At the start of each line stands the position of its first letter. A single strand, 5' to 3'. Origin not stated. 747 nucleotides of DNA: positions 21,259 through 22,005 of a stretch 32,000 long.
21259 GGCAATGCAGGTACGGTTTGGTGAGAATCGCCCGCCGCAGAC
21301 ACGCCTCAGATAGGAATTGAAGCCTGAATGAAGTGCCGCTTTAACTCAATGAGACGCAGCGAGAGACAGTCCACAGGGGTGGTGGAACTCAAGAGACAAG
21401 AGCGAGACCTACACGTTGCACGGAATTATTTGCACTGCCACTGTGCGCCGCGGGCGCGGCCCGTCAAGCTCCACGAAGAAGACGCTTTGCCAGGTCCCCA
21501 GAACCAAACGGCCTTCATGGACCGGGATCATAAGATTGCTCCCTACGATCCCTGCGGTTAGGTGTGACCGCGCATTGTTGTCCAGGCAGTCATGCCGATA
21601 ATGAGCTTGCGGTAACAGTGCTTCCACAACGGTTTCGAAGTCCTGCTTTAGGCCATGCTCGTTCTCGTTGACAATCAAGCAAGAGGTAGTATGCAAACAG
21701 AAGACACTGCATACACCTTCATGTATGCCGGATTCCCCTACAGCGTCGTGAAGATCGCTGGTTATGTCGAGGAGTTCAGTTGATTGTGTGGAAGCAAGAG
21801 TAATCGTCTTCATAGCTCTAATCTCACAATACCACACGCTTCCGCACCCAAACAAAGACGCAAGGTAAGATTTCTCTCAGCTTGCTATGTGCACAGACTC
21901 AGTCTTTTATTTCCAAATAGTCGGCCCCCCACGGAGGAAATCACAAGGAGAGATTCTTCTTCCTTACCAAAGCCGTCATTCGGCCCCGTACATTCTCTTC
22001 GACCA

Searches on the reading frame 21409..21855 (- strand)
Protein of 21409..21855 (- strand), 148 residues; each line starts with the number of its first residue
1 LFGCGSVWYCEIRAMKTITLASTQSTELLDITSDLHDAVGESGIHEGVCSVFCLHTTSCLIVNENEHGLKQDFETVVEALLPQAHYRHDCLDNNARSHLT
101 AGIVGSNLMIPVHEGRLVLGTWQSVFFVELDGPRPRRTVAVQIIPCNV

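Call 9: search_protein_families(library=pfam, proteins=[window:21409-21855:-], max_evalue=0.001)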
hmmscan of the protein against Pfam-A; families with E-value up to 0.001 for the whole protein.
window:21409-21855:- (148 aa): 1 family
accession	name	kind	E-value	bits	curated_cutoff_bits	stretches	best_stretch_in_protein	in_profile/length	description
PF01894.22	UPF0047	-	1e-36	126.1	27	1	30-143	1-117/117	Uncharacterised protein family UPF0047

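Call 63: search_protein_families(library=ncbifam, proteins=[window:21409-21855:-], max_evalue=0.01)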
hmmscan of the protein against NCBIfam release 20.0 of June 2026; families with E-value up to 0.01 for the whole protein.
window:21409-21855:- (148 aa): 1 family
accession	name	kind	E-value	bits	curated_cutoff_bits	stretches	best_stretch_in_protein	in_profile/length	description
TIGR00149.1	TIGR00149_YjbQ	hypoth_equivalog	3.1e-38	130.5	67.75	1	17-143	2-129/132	secondary thiamine-phosphate synthase enzyme YjbQ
